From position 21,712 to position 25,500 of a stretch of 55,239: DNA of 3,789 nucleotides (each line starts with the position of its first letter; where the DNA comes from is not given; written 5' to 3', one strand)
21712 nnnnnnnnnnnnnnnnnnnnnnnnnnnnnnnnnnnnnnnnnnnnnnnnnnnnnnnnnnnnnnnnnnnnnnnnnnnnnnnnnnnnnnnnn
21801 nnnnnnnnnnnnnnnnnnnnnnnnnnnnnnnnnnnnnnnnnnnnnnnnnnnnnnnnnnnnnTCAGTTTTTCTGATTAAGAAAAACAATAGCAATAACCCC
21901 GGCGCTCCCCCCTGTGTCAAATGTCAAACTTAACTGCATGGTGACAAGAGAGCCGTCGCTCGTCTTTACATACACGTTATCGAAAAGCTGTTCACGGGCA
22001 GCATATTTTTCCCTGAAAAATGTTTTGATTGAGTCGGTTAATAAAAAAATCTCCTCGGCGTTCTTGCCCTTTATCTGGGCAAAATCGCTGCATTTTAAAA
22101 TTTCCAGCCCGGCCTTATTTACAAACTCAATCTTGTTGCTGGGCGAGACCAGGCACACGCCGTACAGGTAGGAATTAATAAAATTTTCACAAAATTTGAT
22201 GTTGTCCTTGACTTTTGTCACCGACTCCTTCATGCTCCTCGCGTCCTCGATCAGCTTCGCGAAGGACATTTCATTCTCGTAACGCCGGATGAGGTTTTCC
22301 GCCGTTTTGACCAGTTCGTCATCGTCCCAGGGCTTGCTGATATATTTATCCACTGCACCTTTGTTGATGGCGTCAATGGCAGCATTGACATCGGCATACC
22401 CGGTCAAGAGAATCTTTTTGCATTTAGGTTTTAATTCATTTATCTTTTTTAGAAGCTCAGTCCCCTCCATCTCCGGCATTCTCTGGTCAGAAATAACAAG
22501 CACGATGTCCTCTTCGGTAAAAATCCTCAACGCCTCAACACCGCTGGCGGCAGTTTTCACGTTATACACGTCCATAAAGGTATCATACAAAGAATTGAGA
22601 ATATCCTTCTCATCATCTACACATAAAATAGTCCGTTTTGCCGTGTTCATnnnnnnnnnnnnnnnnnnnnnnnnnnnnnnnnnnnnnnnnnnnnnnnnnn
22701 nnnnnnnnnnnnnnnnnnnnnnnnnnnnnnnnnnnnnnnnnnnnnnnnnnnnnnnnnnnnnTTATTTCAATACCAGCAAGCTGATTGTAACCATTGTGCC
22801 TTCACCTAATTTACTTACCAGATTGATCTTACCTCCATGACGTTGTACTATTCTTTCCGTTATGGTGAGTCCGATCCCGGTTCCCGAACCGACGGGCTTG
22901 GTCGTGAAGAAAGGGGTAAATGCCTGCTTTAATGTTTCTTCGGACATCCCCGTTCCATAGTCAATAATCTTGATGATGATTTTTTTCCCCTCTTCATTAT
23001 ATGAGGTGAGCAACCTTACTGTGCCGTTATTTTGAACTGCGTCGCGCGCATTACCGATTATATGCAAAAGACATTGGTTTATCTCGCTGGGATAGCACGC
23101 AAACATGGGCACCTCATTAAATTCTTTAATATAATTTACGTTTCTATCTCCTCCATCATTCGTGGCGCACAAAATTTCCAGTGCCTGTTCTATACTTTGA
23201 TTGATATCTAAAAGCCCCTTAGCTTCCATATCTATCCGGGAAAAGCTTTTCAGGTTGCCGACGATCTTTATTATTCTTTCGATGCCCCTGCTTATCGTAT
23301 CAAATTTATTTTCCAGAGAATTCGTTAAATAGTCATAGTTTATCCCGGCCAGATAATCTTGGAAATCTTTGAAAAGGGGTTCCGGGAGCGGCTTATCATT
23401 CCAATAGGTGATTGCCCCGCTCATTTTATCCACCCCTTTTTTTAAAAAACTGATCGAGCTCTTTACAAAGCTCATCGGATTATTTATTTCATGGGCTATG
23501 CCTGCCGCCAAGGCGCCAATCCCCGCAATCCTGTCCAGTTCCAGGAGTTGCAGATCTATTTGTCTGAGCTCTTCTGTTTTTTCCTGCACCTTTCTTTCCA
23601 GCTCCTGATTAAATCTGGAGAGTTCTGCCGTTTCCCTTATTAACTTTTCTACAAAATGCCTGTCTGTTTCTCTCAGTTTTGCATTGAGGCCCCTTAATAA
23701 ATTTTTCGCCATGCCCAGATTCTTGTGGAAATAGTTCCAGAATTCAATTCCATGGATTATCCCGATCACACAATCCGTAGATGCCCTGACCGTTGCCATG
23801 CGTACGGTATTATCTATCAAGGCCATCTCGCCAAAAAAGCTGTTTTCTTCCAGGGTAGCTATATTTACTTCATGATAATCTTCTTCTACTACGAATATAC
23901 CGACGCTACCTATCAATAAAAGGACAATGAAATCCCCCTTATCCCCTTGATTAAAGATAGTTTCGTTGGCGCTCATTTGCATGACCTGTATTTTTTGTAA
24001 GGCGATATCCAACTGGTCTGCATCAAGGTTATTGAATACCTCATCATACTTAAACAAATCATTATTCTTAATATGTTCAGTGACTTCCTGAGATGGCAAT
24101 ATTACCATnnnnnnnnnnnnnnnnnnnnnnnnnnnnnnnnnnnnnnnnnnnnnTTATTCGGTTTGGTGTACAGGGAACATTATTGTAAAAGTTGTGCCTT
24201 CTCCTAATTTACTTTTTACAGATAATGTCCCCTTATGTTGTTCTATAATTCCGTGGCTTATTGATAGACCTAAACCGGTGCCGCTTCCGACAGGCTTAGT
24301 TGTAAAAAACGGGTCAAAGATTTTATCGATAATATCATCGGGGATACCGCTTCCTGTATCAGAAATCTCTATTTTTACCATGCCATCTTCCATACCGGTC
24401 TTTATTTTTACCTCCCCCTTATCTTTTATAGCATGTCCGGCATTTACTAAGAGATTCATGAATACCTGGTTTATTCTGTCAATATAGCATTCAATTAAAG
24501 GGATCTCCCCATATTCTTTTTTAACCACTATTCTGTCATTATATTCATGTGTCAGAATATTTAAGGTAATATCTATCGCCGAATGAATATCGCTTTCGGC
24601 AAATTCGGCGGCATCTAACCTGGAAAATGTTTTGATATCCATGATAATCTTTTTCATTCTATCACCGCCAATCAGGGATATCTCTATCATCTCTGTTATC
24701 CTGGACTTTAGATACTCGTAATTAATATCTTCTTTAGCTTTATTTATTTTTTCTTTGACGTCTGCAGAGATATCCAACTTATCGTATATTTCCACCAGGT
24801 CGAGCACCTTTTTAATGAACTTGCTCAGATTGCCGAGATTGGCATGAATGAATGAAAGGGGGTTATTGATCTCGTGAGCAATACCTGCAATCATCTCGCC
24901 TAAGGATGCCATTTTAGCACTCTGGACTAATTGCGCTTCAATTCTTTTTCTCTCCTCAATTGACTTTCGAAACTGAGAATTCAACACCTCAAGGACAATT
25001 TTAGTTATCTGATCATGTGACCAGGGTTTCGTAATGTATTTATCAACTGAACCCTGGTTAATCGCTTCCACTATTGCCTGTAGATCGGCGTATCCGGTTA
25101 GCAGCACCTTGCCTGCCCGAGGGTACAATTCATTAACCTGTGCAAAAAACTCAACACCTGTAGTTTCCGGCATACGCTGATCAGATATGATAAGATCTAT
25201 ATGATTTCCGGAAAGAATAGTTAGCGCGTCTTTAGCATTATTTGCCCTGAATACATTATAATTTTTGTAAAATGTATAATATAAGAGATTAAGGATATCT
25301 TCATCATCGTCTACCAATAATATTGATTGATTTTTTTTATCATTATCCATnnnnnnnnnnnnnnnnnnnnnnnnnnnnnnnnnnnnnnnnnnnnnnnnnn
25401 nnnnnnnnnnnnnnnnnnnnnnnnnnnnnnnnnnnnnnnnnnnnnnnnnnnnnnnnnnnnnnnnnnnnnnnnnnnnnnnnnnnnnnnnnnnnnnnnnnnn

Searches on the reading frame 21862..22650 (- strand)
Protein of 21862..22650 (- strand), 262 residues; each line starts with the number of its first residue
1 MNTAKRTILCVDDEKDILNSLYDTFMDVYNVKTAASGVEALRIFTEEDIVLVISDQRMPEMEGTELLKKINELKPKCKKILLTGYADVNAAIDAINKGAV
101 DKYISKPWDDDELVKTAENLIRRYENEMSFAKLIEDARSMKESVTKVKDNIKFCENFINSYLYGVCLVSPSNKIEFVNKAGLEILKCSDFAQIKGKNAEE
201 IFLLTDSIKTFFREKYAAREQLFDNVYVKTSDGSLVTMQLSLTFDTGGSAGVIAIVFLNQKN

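Call 5: search_protein_families(library=pfam, proteins=[window:21862-22650:-], max_evalue=0.01)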
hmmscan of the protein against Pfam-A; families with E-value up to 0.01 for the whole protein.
window:21862-22650:- (262 aa): 4 families
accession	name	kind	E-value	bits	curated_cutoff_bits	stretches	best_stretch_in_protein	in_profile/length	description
PF00072.30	Response_reg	-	3.5e-23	82.3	30.2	1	8-117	1-110/111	Response regulator receiver domain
PF13426.13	PAS_9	-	8.1e-06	26.5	27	1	164-256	3-97/103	PAS domain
PF11140.13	DUF2913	-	0.0056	16.9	23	0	109-157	145-192/207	Protein of unknown function (DUF2913)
PF13188.13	PAS_8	-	0.0068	16.7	21.8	0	157-212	6-61/65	PAS domain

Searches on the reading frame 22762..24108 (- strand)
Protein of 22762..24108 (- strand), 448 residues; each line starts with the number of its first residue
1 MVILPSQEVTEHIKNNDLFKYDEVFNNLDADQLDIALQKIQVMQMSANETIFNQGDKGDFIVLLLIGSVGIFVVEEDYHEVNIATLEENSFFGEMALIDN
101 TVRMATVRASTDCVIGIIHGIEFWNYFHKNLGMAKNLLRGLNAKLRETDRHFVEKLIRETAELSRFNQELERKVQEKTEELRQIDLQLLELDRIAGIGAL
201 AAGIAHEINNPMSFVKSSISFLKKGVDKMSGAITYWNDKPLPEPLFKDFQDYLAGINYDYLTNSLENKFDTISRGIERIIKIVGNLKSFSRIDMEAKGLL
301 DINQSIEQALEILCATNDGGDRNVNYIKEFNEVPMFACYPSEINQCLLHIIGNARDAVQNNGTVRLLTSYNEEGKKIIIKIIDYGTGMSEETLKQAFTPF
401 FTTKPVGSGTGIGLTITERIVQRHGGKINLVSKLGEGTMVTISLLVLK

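Call 5: search_protein_families(library=pfam, proteins=[window:22762-24108:-], max_evalue=0.01)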
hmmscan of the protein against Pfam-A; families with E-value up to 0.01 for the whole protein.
window:22762-24108:- (448 aa): 5 families
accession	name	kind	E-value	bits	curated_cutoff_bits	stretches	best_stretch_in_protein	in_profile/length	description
PF02518.31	HATPase_c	-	1.1e-19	71.3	26.4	1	341-444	4-107/111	Histidine kinase-, DNA gyrase B-, and HSP90-like ATPase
PF00027.35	cNMP_binding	-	1.6e-17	63.7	27.5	1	44-129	3-88/89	Cyclic nucleotide-binding domain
PF00512.31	HisKA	-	1.7e-09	38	26.9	1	199-293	4-64/66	His Kinase A (phospho-acceptor) domain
PF14501.12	HATPase_c_5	-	0.0014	18.9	22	1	345-431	8-89/102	GHKL domain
PF13589.12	HATPase_c_3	-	0.0015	19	25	1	343-402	3-58/137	Histidine kinase-, DNA gyrase B-, and HSP90-like ATPase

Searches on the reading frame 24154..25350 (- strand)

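Call 5: search_protein_families(library=pfam, proteins=[window:24154-25350:-], max_evalue=0.01)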
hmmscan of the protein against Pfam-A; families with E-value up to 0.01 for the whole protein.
window:24154-25350:- (398 aa): 4 families
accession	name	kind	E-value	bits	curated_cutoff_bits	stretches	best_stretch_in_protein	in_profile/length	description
PF02518.31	HATPase_c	-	2.7e-26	92.6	26.4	1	291-395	4-110/111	Histidine kinase-, DNA gyrase B-, and HSP90-like ATPase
PF00072.30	Response_reg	-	2.6e-19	69.9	30.2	1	10-119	1-110/111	Response regulator receiver domain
PF00512.31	HisKA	-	1.4e-08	35.1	26.9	1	150-247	2-65/66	His Kinase A (phospho-acceptor) domain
PF14501.12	HATPase_c_5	-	0.00066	20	22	1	293-381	6-91/102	GHKL domain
